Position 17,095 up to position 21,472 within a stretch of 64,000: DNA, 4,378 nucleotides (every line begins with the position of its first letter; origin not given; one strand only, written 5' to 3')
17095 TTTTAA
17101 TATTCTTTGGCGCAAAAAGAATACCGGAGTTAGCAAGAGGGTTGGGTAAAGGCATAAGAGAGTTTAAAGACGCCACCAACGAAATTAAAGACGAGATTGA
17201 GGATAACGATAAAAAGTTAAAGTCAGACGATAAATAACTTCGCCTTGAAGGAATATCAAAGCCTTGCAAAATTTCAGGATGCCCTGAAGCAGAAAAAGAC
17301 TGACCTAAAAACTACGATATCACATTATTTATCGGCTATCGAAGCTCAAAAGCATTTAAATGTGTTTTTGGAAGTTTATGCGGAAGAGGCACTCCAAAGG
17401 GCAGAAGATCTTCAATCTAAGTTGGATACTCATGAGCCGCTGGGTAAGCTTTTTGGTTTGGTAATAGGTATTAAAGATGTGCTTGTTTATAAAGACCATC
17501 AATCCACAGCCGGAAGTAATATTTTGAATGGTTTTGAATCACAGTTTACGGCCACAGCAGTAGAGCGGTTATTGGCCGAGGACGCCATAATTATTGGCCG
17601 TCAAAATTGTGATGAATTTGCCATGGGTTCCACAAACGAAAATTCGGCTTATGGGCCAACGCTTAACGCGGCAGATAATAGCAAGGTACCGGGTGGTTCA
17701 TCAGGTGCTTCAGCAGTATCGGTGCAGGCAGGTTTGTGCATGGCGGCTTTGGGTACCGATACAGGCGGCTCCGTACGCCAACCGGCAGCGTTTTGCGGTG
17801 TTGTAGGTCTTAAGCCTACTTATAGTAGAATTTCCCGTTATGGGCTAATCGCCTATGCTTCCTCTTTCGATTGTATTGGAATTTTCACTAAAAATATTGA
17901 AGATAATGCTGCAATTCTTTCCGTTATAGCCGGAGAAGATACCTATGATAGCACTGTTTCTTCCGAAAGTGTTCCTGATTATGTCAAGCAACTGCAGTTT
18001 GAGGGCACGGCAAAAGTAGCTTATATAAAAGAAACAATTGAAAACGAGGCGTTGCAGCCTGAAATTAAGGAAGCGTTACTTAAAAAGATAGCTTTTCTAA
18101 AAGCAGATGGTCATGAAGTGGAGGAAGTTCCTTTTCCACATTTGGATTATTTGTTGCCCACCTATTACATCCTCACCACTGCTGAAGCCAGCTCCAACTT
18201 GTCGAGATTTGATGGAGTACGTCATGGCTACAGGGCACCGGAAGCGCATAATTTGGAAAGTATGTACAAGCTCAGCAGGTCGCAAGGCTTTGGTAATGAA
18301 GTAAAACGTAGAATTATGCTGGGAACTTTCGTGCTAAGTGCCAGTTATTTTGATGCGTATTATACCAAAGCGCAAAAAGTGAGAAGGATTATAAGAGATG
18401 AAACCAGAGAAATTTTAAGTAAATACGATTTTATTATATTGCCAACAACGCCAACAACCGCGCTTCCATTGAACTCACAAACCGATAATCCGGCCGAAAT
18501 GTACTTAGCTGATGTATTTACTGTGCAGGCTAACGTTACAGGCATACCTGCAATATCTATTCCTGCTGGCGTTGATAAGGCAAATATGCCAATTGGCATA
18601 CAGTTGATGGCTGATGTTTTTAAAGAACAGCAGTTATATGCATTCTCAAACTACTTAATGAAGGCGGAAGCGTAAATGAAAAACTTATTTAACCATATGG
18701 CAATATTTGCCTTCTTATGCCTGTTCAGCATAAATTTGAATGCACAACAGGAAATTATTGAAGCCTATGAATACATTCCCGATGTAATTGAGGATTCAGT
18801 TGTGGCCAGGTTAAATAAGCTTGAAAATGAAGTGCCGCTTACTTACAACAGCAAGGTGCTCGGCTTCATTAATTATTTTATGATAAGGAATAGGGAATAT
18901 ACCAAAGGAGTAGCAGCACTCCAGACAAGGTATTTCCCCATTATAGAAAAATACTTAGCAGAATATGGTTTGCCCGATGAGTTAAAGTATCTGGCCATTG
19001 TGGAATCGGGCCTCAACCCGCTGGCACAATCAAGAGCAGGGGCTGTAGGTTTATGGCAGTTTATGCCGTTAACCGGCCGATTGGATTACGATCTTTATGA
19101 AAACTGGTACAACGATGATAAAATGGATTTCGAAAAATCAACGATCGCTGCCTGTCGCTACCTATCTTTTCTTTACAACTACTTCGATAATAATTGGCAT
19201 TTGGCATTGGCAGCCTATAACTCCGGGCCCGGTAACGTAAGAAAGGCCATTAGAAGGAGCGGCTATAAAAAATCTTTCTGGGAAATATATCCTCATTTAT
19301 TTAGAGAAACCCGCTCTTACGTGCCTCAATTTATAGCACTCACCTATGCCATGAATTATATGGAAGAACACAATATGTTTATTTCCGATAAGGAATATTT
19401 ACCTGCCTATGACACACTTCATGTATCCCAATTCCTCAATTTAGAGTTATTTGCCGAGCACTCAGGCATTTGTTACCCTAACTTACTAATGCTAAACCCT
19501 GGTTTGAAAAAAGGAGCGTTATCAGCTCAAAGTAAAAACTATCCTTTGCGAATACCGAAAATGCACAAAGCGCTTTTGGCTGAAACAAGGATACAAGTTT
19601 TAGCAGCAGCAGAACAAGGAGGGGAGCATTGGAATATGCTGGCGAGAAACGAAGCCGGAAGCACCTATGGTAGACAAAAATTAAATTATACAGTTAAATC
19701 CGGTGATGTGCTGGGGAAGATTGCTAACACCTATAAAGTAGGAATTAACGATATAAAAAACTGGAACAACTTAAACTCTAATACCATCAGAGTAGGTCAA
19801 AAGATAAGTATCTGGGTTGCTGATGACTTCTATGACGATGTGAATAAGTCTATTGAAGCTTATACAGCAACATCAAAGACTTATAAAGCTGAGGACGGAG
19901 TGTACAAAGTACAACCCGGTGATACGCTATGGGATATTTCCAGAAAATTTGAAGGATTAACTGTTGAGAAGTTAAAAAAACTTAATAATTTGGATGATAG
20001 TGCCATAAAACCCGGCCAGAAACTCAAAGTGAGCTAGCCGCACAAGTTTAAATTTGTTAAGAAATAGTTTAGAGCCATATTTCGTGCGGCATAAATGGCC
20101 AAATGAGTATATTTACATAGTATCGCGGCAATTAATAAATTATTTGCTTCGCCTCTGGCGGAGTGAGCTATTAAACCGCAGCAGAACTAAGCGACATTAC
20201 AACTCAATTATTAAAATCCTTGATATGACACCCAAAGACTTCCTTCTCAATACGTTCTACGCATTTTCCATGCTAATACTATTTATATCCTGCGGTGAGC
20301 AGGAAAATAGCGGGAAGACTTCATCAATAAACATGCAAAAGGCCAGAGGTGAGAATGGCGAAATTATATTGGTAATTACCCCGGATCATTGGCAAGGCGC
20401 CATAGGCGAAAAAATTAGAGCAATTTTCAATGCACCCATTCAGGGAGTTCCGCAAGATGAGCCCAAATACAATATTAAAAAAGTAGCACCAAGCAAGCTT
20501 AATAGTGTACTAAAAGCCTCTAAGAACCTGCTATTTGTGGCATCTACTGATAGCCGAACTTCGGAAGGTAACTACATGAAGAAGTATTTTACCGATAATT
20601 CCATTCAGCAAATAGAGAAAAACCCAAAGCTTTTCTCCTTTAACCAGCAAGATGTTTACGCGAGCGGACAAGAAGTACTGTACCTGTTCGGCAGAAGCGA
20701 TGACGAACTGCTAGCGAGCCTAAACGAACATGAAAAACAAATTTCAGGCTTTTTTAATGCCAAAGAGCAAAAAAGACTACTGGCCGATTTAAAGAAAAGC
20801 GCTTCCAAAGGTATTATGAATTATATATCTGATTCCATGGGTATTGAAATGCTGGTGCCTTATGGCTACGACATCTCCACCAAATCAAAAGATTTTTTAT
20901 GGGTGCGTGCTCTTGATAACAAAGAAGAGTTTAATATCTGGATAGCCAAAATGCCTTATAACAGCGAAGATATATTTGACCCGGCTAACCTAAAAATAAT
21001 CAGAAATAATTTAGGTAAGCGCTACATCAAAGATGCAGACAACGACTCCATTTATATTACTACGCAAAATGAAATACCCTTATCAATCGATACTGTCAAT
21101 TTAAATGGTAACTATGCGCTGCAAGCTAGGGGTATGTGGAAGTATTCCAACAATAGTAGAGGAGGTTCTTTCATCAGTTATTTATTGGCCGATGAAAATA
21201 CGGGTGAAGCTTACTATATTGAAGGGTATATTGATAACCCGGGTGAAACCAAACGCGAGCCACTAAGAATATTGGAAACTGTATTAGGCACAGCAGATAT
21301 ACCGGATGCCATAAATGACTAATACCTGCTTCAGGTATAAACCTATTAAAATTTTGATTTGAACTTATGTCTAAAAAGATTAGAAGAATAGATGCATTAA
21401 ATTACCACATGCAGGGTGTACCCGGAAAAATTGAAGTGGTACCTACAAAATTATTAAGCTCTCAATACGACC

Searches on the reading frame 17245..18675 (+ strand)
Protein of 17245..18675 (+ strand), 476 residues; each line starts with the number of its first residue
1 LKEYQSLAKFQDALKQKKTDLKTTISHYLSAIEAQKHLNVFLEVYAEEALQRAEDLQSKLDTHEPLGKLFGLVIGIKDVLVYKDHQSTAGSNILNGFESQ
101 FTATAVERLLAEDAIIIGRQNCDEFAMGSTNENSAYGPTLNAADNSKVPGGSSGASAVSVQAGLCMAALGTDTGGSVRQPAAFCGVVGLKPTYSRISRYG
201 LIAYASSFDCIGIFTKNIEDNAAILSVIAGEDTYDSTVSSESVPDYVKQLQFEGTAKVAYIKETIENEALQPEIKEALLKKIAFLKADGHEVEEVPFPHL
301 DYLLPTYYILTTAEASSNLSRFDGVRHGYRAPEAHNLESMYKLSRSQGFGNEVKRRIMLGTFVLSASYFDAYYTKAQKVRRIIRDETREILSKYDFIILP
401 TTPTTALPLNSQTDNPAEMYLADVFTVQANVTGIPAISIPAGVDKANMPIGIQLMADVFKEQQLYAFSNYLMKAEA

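Call 66: search_protein_families(library=pfam, proteins=[window:17245-18675:+], max_evalue=0.00001)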
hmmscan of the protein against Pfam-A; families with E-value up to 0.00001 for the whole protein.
window:17245-18675:+ (476 aa): 1 family
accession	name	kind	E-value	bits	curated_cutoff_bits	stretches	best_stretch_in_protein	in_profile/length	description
PF01425.27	Amidase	-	4.9e-137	458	27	1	25-464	3-444/445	Amidase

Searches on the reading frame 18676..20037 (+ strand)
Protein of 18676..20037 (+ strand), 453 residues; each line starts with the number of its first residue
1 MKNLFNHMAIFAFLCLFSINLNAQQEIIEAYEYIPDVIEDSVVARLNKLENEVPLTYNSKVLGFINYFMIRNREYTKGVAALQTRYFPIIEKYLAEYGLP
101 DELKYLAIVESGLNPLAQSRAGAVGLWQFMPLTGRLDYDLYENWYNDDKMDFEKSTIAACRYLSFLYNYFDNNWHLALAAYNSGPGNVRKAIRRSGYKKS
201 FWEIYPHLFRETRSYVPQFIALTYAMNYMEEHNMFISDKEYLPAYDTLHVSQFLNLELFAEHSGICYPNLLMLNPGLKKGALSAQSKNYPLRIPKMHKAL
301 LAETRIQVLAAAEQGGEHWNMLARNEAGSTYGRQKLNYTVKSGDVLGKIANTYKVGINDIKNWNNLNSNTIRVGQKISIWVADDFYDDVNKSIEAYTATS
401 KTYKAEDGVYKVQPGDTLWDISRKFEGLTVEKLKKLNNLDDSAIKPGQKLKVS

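Call 66: search_protein_families(library=pfam, proteins=[window:18676-20037:+], max_evalue=0.00001)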
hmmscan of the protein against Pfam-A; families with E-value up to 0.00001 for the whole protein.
window:18676-20037:+ (453 aa): 2 families
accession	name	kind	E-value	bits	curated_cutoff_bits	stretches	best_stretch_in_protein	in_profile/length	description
PF01476.26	LysM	-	1.7e-33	114.7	20.9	2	410-452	1-42/43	LysM domain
PF01464.25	SLT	-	6.5e-27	93.9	21.3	1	90-199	4-112/117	Transglycosylase SLT domain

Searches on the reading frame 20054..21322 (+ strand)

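Call 66: search_protein_families(library=pfam, proteins=[window:20054-21322:+], max_evalue=0.00001)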
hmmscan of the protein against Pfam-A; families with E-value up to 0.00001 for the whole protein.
window:20054-21322:+ (422 aa): 1 family
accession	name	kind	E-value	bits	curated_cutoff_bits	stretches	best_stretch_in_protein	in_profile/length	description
PF16125.10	DUF4837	-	2.8e-64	217.4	25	1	98-413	2-295/295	Domain of unknown function (DUF4837)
